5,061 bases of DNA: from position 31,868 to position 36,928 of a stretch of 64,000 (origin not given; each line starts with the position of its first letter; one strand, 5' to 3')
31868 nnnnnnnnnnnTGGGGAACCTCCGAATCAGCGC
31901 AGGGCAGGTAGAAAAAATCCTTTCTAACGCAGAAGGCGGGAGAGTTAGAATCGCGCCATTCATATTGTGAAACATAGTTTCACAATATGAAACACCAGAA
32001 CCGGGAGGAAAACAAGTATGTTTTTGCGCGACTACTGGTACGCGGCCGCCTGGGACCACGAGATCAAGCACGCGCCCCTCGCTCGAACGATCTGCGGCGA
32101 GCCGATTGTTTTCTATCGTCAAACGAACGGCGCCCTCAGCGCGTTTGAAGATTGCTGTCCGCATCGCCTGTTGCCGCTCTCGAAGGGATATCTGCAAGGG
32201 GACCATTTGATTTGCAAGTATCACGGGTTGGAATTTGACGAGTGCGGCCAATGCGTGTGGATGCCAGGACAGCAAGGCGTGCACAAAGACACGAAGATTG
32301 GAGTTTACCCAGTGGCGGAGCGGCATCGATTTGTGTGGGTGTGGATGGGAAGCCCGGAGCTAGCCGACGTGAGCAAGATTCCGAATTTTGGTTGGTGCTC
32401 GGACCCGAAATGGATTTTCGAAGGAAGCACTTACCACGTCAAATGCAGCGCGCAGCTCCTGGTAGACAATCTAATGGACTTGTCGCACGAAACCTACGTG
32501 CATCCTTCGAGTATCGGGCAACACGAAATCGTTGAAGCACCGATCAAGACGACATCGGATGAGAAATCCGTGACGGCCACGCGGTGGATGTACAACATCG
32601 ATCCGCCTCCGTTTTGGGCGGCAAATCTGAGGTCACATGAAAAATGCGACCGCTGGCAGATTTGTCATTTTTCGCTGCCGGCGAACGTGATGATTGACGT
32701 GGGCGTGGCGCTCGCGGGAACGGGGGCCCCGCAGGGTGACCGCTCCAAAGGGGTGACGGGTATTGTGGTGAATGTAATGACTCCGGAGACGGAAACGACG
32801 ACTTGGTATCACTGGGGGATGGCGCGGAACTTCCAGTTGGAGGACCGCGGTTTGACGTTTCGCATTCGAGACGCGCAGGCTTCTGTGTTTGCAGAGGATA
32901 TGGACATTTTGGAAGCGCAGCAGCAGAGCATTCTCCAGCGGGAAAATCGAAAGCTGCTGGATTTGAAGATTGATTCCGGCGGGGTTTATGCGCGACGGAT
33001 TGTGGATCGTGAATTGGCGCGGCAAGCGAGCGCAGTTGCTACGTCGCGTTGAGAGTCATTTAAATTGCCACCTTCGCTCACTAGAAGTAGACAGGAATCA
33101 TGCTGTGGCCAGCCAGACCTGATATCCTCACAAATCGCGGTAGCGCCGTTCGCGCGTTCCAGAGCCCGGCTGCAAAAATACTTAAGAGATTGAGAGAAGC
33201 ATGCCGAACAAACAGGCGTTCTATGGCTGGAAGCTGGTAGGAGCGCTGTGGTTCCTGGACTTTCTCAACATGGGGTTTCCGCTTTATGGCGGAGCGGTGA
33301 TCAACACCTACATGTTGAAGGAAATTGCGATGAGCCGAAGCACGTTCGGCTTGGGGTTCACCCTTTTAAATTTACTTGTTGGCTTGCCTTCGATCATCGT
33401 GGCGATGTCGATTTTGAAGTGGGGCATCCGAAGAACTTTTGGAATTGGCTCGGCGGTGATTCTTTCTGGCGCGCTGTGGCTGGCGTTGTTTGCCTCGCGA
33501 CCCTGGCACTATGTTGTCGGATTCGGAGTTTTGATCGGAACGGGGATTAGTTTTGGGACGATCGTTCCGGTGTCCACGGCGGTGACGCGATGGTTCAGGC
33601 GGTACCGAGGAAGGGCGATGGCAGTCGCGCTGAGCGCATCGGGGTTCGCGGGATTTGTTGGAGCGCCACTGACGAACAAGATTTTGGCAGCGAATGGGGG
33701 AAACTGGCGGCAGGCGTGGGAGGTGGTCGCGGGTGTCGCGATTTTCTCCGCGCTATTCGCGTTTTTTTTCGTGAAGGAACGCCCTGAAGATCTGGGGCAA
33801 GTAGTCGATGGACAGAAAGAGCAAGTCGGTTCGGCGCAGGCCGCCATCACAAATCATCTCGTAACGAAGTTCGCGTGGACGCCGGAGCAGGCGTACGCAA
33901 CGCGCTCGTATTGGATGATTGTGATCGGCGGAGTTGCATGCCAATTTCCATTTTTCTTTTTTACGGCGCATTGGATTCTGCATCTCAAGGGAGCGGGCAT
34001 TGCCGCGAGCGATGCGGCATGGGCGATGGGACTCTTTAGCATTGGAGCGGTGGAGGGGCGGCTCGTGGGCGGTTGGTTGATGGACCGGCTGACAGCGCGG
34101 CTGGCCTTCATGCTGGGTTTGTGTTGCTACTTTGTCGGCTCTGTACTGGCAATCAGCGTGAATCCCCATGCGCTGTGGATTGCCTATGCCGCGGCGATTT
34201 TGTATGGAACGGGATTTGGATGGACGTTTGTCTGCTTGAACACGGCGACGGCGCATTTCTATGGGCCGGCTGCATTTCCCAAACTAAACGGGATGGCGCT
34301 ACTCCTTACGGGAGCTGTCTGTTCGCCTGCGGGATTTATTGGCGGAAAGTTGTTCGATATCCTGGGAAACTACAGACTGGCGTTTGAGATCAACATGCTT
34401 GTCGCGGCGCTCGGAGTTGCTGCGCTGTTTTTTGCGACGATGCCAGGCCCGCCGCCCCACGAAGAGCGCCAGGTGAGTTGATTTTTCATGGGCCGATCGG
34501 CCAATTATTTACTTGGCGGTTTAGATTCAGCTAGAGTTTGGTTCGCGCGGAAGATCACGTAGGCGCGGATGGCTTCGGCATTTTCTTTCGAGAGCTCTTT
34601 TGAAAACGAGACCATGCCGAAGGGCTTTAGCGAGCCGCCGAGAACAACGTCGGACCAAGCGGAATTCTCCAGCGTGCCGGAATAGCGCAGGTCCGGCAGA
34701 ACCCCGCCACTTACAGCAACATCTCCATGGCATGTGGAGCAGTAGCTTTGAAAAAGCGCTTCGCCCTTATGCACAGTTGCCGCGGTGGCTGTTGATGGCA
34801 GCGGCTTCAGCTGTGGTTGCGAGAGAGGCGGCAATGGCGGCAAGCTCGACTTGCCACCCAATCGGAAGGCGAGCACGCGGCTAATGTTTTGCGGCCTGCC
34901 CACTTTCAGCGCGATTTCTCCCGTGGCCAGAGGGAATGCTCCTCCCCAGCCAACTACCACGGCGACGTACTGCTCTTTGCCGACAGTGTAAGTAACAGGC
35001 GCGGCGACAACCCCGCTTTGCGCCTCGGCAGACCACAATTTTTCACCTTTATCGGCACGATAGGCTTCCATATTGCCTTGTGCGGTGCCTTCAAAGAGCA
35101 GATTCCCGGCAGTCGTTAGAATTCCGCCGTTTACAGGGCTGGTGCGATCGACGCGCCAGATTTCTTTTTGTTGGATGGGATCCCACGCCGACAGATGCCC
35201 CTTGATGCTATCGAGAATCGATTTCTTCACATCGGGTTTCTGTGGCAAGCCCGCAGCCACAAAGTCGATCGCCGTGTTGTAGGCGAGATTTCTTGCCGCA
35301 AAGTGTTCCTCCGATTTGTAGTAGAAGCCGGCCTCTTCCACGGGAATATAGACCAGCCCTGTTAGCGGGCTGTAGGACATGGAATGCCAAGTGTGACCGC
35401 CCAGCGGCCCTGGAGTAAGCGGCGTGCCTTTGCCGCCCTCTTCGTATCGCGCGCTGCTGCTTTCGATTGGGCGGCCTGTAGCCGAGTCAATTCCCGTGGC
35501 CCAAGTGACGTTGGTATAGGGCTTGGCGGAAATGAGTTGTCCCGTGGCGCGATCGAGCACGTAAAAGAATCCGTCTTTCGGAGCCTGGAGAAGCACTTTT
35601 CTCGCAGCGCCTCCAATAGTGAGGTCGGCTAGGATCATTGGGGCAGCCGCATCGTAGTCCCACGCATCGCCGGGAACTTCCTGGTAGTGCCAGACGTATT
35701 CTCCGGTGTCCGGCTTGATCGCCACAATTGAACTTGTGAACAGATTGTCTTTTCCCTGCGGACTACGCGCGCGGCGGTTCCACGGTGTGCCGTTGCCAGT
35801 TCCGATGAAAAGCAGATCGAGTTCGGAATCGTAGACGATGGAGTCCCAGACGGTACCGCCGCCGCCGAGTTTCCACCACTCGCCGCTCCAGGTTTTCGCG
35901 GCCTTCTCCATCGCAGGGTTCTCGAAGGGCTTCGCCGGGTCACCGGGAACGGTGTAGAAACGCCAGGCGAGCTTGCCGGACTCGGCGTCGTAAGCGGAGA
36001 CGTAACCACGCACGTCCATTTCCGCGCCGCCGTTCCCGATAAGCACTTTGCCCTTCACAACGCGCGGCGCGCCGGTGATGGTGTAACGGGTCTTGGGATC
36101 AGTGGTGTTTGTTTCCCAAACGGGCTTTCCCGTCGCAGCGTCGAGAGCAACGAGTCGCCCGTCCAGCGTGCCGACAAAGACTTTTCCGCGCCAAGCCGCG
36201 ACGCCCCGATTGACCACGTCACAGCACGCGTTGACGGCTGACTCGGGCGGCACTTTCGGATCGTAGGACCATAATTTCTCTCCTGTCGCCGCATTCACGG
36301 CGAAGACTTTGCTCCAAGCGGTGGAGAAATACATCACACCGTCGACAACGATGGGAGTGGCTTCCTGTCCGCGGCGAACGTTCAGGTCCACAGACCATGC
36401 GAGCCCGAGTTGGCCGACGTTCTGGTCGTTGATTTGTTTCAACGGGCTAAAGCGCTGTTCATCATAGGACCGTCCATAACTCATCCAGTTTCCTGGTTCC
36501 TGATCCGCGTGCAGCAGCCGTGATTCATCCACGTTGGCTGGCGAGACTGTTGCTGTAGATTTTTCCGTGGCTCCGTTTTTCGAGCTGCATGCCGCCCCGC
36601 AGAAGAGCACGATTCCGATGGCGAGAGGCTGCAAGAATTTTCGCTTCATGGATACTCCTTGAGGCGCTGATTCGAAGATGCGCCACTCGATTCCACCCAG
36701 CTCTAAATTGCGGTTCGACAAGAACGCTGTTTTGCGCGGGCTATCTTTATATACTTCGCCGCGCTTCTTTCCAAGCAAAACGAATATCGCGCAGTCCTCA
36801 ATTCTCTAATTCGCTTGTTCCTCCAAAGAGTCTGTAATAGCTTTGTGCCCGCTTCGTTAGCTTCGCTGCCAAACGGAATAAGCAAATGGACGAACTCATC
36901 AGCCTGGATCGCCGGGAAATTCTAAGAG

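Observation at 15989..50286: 34-kb lignin-monomer funnel in a probable Acidobacterium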

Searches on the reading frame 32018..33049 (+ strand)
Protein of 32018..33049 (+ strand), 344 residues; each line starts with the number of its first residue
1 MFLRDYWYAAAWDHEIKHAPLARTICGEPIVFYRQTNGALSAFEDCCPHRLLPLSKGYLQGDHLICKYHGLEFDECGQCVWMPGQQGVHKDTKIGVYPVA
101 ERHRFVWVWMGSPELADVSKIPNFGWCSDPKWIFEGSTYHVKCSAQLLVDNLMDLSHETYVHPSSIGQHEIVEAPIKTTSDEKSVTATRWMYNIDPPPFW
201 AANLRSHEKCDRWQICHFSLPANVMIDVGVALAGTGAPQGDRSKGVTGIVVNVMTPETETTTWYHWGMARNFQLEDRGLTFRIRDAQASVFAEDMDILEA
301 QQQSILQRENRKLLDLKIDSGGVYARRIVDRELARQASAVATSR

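Call 4: search_protein_families(library=pfam, proteins=[window:32018-33049:+], max_evalue=0.00001)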
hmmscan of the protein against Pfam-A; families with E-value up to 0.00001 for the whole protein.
window:32018-33049:+ (344 aa): 2 families
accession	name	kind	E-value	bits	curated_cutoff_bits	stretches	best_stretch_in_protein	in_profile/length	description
PF19112.6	VanA_C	-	2.4e-50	171.8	23.5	1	141-332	1-190/193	Vanillate O-demethylase oxygenase C-terminal domain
PF00355.32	Rieske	-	9.7e-21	73.9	20.3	1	7-87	2-83/88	Rieske [2Fe-2S] domain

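Call 10: search_protein_families(library=ncbifam, proteins=[window:32018-33049:+], max_evalue=1e-10)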
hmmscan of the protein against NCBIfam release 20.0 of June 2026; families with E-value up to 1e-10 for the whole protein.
window:32018-33049:+ (344 aa): 1 family
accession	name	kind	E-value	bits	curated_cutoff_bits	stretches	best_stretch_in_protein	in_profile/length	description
NF052579.1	BetMthstMoxSdmAMthl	equivalog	6.5e-32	110.9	600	1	5-162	16-178/351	4beta-methylsterol monooxygenase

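Call 37: search_solved_structures(query=window:32018-33049:+, max_evalue=1e-10)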
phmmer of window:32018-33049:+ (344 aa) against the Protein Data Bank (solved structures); distinct sequences matched with E-value up to 1e-10: 10.
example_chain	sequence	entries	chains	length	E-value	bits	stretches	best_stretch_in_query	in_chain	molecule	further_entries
3gb4_A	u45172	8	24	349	1.8e-56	194.7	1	2-325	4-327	DdmC | Dicamba O-demethylase, oxygenase component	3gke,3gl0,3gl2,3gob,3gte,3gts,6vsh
7qwt_A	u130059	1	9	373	4.1e-36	127.7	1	3-340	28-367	Rieske (2Fe-2S) domain protein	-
6wnc_A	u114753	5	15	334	7.1e-21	77.5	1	3-185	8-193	SxtDIOX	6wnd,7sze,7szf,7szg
6wn3_A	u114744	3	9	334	4.9e-20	74.8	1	5-187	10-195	SxtT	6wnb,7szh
9ina_A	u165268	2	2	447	1.7e-17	66.5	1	2-167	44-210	Rieske (2Fe-2S) domain protein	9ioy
7fhr_A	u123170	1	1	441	5.1e-17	64.9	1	4-168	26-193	Putative Phthalate 4,5-dioxygenase, subunit alpha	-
6ick_A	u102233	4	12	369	7.9e-16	60.9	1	3-177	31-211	Methylxanthine N1-demethylase NdmA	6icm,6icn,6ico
6icp_A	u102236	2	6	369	9e-16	60.8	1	3-177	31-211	Methylxanthine N1-demethylase NdmA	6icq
6icl_A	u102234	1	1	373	5.1e-13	51.7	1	3-166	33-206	Methylxanthine N3-demethylase NdmB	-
4qdc_A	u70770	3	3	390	5.5e-11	45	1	25-164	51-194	3-ketosteroid 9alpha-hydroxylase oxygenase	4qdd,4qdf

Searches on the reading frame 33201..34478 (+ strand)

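Call 4: search_protein_families(library=pfam, proteins=[window:33201-34478:+], max_evalue=0.00001)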
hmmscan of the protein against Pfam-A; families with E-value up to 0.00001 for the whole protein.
window:33201-34478:+ (426 aa): 2 families
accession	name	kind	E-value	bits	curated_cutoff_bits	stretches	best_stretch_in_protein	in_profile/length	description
PF07690.21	MFS_1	-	1.1e-36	126.9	33.4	2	29-368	15-337/347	Major Facilitator Superfamily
PF00083.30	Sugar_tr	-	4.6e-06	26.2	22.3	0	250-411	26-190/452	Sugar (and other) transporter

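Call 66: search_protein_families(library=ncbifam, proteins=[window:33201-34478:+], max_evalue=1e-20)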
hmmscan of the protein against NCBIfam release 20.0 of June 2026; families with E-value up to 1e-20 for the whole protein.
window:33201-34478:+ (426 aa): 1 family
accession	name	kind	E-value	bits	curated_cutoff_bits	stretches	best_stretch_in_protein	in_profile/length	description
NF049980.1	SfMCT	equivalog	1.1e-23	83.5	320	1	28-398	18-375/378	L-lactate MFS transporter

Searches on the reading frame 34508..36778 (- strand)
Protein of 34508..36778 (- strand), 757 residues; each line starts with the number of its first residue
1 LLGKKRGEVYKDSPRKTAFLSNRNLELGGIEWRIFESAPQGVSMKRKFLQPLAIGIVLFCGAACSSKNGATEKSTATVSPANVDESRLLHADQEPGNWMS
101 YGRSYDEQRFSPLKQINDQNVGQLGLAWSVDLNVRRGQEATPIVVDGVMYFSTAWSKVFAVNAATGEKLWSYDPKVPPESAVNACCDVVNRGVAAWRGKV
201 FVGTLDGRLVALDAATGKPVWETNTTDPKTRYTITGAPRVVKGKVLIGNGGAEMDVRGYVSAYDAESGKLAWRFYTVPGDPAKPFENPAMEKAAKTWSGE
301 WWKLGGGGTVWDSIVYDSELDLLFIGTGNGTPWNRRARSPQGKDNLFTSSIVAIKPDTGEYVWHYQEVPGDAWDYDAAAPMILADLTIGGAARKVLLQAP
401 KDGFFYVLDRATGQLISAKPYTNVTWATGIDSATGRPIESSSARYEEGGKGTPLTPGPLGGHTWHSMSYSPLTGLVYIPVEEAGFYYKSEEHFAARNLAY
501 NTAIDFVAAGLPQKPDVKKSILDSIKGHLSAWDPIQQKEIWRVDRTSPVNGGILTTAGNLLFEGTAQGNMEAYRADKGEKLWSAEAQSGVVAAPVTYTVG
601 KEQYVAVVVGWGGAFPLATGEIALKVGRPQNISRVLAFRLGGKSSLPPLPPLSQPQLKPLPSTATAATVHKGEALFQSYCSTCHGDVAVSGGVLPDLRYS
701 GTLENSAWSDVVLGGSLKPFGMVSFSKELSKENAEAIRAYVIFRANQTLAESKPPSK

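Call 4: search_protein_families(library=pfam, proteins=[window:34508-36778:-], max_evalue=0.00001)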
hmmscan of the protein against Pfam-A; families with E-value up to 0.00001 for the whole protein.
window:34508-36778:- (757 aa): 4 families
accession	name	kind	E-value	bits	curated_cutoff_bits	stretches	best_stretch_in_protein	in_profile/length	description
PF01011.28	PQQ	-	3.4e-87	294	26.7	2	98-416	1-335/595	Glucose/ethanol/alcohol dehydrogenase, beta-propeller domain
PF13360.13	PQQ_2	-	1.2e-25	91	27.6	2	126-272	55-193/233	Outer membrane protein assembly factor BamB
PF13570.13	Beta-prop_ACSF4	-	1.1e-14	55.1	133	0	147-276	104-212/329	Beta-alanine-activating enzyme, beta-propeller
PF13442.11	Cytochrome_CBB3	-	3.2e-10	40.6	27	1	668-741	2-68/68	Cytochrome C oxidase, cbb3-type, subunit III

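Call 10: search_protein_families(library=ncbifam, proteins=[window:34508-36778:-], max_evalue=1e-10)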
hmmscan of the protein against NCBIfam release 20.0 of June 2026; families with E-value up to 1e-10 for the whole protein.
window:34508-36778:- (757 aa): 5 families
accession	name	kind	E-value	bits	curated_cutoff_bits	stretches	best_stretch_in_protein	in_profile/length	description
TIGR03075.1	PQQ_enz_alc_DH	subfamily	8e-198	658.3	480.05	1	81-613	4-530/530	PQQ-dependent dehydrogenase, methanol/ethanol family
TIGR04528.1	acido_non_PQQ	subfamily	8.9e-115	384.3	650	1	96-610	4-485/493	acido-empty-quinoprotein group A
TIGR03074.1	PQQ_membr_DH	subfamily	6.5e-63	212.8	832.65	1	50-418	110-503/783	membrane-bound PQQ-dependent dehydrogenase, glucose/quinate/shikimate family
TIGR03300.1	assembly_YfgL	equivalog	1.4e-26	93.1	285.2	1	106-275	24-172/377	outer membrane protein assembly factor BamB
NF008351.0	PRK11138.1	equivalog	2.1e-19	69.3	423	1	104-274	26-186/394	outer membrane protein assembly factor BamB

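Call 68: search_solved_structures(query=window:34508-36778:-, max_evalue=1e-60)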
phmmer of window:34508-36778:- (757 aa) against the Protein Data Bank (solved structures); distinct sequences matched with E-value up to 1e-60: 21.
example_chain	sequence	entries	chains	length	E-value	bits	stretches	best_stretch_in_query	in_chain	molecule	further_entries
1kv9_A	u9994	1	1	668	1.2e-242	810.4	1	81-746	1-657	TYPE II QUINOHEMOPROTEIN ALCOHOL DEHYDROGENASE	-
1yiq_A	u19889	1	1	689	3.8e-224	749.3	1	80-748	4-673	Quinohemoprotein alcohol dehydrogenase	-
8gy2_A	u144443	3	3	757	1.1e-207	694.8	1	94-749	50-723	Alcohol dehydrogenase (quinone), dehydrogenase subunit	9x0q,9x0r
1kb0_A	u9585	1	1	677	9.8e-196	655.3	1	91-743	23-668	quinohemoprotein alcohol dehydrogenase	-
6zcv_A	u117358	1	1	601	5.8e-123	414.7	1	80-627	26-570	Quinoprotein ethanol dehydrogenase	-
6zcw_A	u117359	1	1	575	4.5e-121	408.4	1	87-627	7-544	Quinoprotein ethanol dehydrogenase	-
4mae_A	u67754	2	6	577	1e-107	364.2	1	87-620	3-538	Methanol dehydrogenase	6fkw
1flg_A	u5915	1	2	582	3.2e-103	349.4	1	89-623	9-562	PROTEIN (QUINOPROTEIN ETHANOL DEHYDROGENASE)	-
7o6z_A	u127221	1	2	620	9.9e-93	314.7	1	79-617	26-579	Methanol dehydrogenase (Cytochrome c) subunit 1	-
6dam_A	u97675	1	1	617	1.4e-91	310.9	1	77-615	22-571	Lanthanide-dependent methanol dehydrogenase XoxF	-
4tqo_B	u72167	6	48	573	1.4e-90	307.6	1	91-613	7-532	Methanol dehydrogenase protein, large subunit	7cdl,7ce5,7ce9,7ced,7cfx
1lrw_A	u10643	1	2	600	1.3e-89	304.4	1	87-613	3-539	methanol dehydrogenase subunit 1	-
9ism_A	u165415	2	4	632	6.4e-89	302.1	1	81-613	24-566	Methanol dehydrogenase, alpha subunit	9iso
1h4i_A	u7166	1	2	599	1.8e-88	300.6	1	87-613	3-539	METHANOL DEHYDROGENASE SUBUNIT 1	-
1w6s_A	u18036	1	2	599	2e-88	300.4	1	87-613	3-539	METHANOL DEHYDROGENASE SUBUNIT 1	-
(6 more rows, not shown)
